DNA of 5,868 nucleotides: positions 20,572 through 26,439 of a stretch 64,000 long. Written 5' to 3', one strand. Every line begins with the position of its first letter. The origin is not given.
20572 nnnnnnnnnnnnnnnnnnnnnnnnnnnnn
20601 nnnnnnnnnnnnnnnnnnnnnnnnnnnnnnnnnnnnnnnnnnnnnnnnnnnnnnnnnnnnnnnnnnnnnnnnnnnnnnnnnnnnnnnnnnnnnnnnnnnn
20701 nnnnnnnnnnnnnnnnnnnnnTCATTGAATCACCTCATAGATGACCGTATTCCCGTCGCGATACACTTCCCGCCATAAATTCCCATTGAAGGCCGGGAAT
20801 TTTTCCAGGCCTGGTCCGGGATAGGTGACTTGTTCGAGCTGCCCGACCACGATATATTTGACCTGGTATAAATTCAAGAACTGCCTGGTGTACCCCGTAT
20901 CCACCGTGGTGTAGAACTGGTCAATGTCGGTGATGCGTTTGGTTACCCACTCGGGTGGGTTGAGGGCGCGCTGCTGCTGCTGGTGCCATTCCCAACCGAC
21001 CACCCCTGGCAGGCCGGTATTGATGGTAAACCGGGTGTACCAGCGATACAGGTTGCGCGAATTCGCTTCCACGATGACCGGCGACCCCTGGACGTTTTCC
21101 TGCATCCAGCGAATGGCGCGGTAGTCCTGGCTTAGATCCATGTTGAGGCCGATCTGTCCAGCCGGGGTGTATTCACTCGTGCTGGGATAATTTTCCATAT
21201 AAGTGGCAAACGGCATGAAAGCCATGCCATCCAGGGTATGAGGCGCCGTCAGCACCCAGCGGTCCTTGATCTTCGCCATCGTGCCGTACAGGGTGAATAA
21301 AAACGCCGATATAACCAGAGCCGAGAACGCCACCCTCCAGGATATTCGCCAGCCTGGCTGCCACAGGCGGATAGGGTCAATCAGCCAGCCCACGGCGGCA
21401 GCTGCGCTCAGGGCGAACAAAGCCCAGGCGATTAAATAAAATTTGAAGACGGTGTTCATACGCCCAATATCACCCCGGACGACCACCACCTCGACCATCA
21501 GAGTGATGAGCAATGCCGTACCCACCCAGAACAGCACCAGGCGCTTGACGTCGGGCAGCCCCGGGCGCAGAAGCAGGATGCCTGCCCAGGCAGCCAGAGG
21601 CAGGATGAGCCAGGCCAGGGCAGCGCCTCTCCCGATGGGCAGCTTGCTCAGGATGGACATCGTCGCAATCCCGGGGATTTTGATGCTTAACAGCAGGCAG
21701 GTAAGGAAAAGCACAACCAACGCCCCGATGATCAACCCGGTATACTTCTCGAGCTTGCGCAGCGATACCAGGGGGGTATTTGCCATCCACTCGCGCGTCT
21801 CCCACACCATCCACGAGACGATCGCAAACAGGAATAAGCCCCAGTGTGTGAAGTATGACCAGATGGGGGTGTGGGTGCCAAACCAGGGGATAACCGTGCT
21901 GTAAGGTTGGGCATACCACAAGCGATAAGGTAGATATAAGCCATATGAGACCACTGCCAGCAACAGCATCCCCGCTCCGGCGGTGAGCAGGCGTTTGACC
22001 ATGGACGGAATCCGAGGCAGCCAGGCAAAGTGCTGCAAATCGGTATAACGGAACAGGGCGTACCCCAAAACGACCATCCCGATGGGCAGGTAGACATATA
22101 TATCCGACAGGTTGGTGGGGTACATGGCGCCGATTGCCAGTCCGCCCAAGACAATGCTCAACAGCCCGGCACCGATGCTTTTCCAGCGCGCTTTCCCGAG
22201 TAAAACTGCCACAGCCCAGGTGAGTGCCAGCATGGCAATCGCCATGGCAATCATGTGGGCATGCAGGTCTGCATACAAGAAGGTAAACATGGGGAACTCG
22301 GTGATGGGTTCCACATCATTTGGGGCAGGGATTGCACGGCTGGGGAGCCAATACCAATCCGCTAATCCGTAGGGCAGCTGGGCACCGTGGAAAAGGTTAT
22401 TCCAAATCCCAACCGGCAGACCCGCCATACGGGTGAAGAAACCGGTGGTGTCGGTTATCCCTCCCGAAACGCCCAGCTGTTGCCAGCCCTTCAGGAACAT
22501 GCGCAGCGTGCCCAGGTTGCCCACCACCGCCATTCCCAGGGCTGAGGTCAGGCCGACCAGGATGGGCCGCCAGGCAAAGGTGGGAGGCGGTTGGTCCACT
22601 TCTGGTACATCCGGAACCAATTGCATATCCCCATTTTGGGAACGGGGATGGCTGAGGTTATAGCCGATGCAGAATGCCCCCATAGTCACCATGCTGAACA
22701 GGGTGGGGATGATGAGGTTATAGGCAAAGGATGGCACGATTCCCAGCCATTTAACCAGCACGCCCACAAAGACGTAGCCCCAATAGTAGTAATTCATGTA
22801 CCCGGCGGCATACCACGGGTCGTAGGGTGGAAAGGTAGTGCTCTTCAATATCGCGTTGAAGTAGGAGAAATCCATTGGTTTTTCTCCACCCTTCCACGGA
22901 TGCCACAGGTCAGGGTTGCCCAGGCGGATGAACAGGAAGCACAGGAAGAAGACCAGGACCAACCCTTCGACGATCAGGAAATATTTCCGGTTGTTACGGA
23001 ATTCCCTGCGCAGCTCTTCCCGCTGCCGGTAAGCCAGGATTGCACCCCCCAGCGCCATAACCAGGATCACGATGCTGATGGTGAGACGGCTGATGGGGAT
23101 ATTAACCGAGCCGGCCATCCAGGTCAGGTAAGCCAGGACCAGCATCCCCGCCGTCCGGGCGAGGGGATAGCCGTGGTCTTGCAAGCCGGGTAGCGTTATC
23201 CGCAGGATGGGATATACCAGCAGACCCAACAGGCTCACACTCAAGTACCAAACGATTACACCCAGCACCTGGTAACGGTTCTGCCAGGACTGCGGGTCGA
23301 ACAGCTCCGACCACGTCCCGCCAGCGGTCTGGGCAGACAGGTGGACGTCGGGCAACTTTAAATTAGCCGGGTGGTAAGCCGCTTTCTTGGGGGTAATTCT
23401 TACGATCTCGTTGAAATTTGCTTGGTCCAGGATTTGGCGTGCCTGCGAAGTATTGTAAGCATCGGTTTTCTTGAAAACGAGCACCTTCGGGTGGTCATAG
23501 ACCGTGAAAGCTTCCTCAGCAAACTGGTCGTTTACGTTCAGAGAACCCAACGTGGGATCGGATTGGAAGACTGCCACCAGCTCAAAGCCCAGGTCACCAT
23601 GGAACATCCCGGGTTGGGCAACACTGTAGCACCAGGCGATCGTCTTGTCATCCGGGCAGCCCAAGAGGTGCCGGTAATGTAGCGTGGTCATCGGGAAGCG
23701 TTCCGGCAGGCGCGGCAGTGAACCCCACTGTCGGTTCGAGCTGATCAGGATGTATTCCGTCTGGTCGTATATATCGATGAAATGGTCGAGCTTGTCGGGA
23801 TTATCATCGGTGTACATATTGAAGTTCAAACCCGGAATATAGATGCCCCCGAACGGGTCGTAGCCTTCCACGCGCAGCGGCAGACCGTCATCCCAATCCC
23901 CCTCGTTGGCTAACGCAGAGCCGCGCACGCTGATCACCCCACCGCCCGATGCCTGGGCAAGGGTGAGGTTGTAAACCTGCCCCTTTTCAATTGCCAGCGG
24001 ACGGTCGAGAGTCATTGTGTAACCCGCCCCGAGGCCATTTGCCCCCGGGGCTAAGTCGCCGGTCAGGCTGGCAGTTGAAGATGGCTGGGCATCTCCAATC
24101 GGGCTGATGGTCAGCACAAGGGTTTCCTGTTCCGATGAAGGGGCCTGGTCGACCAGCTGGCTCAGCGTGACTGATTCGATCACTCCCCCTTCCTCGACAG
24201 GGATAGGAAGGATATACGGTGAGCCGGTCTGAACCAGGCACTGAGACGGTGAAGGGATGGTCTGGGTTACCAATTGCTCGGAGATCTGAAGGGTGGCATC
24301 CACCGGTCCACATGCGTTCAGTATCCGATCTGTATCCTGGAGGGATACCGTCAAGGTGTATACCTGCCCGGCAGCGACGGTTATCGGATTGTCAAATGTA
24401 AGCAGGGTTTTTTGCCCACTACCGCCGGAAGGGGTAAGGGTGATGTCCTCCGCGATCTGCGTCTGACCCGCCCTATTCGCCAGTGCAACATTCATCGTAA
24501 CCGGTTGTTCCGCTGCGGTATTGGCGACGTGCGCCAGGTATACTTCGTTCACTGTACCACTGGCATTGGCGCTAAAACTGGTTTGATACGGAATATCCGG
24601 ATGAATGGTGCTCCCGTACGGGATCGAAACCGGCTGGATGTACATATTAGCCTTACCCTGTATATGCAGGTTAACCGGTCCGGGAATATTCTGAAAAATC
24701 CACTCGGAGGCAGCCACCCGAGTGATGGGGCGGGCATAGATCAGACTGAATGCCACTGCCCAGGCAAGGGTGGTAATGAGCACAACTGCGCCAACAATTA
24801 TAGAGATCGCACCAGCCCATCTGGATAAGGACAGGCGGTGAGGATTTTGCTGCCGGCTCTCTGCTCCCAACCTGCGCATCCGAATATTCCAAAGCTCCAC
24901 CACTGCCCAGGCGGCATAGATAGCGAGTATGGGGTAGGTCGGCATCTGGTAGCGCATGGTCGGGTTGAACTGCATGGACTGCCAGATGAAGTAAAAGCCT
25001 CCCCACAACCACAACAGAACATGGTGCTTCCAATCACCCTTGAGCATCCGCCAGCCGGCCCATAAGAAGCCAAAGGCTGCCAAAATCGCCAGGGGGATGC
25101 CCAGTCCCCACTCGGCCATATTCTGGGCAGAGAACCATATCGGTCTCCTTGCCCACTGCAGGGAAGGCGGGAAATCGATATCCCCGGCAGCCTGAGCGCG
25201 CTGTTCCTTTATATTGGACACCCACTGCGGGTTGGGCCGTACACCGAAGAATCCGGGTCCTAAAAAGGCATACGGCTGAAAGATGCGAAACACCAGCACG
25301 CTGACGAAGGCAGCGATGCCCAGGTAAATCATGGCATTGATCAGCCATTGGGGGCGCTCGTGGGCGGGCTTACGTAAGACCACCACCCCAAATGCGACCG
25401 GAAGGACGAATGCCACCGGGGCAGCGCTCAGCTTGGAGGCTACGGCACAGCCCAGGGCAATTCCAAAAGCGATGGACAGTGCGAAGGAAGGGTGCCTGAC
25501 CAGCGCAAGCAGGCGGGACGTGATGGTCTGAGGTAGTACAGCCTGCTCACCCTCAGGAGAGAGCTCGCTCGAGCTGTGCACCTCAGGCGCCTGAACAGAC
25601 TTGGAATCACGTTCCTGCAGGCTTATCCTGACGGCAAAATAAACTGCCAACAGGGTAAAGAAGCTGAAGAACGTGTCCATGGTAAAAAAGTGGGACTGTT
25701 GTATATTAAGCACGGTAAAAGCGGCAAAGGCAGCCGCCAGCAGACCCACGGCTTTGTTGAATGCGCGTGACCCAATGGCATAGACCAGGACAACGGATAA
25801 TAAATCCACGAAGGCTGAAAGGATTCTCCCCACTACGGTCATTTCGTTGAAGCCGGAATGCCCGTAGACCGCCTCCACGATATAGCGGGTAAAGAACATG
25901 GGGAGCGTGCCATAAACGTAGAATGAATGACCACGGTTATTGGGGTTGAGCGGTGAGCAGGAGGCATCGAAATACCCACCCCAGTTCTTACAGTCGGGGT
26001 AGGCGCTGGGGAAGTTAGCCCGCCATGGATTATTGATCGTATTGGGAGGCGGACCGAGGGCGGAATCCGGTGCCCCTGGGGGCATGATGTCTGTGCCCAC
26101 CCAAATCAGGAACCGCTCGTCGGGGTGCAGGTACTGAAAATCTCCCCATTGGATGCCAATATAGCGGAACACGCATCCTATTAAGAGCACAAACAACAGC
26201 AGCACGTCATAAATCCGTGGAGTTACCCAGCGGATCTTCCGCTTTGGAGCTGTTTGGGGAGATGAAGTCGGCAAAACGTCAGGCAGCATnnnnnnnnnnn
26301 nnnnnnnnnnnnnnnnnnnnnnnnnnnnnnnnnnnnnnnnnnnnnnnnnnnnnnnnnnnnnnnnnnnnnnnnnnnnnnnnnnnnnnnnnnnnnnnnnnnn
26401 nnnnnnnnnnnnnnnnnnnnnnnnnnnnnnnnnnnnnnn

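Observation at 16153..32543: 16 kb co-directional cluster of giant GT-C-like and YYY (DUF2298) membrane proteins with two methyltransferases, a GT4 and a flippase-like protein: candidate uncharacterised envelope glycosylation machine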

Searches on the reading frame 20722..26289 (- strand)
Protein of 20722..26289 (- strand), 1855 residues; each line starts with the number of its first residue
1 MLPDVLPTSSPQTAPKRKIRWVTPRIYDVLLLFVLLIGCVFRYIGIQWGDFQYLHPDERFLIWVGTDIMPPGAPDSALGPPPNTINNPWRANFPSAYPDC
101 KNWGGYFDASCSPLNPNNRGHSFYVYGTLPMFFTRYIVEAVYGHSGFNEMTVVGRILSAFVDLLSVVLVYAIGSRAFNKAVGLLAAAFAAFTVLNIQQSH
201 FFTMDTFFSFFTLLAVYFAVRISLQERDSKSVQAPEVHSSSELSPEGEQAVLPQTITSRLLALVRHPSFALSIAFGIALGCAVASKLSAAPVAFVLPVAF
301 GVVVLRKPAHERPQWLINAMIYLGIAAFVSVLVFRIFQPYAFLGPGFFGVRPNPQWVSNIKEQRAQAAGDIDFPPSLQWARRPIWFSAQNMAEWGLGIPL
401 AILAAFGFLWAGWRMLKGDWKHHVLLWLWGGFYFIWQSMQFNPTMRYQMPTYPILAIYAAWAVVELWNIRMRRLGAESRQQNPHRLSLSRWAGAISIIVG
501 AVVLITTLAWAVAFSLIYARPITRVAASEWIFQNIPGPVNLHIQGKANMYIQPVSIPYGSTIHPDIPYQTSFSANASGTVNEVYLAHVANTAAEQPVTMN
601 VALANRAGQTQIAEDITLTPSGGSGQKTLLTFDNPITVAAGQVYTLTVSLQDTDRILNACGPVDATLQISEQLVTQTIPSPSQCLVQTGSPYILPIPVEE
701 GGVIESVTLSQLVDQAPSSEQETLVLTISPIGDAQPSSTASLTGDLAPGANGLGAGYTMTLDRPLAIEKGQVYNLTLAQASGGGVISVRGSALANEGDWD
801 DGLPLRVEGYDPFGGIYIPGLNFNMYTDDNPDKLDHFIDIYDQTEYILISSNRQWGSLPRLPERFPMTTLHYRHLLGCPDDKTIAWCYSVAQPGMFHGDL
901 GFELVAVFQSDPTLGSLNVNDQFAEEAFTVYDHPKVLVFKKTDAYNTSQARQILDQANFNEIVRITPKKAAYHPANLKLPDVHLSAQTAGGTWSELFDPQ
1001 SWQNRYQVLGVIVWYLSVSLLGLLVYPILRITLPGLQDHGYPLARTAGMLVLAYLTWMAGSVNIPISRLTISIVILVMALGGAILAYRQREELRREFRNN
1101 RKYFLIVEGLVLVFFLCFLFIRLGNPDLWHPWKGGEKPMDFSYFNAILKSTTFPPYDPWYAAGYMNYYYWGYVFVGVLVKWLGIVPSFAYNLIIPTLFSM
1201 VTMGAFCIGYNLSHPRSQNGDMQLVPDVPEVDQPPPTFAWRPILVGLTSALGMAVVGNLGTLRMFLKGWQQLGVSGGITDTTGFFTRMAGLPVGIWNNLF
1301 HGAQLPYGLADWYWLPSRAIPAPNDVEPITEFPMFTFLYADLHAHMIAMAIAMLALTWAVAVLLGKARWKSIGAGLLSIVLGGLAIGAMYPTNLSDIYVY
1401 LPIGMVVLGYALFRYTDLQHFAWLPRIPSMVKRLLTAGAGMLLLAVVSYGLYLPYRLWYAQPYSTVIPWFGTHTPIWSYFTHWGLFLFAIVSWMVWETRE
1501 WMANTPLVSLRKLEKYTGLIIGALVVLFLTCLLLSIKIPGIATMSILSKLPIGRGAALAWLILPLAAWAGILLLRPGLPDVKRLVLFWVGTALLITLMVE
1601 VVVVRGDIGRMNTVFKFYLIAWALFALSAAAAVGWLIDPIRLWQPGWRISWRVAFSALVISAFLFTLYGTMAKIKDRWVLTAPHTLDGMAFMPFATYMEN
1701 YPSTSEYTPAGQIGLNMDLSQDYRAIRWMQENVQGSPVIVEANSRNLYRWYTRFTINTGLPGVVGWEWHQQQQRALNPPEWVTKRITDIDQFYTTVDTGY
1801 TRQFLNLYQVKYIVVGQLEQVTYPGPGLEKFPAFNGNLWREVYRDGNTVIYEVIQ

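Call 3: search_protein_families(library=pfam, proteins=[window:20722-26289:-], max_evalue=0.01)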
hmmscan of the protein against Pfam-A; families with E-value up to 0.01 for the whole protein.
window:20722-26289:- (1855 aa): 3 families
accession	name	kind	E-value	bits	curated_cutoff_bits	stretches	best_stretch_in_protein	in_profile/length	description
PF10060.15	DUF2298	-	5.3e-106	355.9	27.8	1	1051-1625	1-488/488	Uncharacterized membrane protein (DUF2298)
PF13231.12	PMT_2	-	6.7e-08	33.3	26.1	1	150-225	20-95/160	Dolichyl-phosphate-mannose-protein mannosyltransferase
PF02366.24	PMT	-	3.1e-06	27.4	22.7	1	149-227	80-159/245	Dolichyl-phosphate-mannose-protein mannosyltransferase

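Call 5: search_protein_families(library=ncbifam, proteins=[window:20722-26289:-], max_evalue=0.01)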
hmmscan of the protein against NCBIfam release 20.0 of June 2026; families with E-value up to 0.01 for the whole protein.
window:20722-26289:- (1855 aa): 2 families
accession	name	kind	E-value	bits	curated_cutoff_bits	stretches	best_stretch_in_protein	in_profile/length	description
TIGR03662.1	Chlor_Arch_YYY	subfamily_domain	1.2e-133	447.3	300.25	1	1008-1853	2-726/727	chlor_Arch_YYY domain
TIGR04154.1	archaeo_STT3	subfamily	0.00018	20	450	1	120-332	64-256/831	oligosaccharyl transferase, archaeosortase A system-associated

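Call 13: search_solved_structures(query=window:20722-26289:-, max_evalue=1)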
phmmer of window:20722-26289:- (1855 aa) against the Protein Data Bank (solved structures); distinct sequences matched with E-value up to 1: 1.
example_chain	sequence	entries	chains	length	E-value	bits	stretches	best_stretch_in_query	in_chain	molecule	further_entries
9lts_A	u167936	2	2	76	0.16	12.1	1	393-431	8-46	Protein LRC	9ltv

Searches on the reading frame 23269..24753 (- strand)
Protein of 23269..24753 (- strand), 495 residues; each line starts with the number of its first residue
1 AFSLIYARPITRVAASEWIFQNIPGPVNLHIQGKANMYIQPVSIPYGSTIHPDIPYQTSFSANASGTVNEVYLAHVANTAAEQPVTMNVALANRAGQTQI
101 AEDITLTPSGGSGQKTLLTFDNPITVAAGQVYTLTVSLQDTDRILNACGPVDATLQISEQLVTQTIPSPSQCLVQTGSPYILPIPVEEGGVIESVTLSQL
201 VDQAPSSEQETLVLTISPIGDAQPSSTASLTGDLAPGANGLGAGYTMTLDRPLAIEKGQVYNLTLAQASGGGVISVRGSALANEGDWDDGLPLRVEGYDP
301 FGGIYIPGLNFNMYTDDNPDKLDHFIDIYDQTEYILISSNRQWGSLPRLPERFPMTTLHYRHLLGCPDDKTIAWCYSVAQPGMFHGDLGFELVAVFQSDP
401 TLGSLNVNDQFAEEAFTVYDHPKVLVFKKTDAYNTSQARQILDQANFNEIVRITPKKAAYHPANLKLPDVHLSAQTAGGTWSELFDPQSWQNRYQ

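Call 51: search_protein_families(library=pfam, proteins=[window:23269-24753:-], max_evalue=10)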
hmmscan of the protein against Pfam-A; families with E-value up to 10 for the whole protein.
seq(495 aa): 3 families
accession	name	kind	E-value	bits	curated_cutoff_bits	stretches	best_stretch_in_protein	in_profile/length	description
PF13313.11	DUF4082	-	0.0025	18.2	28.4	1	59-138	20-92/143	Domain of unknown function (DUF4082)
PF08005.17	PHR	-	0.13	13.3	23.6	1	83-142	45-106/151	PHR domain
PF11614.14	FixG_C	-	0.22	12.1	25.6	1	60-141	23-86/119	IG-like fold at C-terminal of FixG, putative oxidoreductase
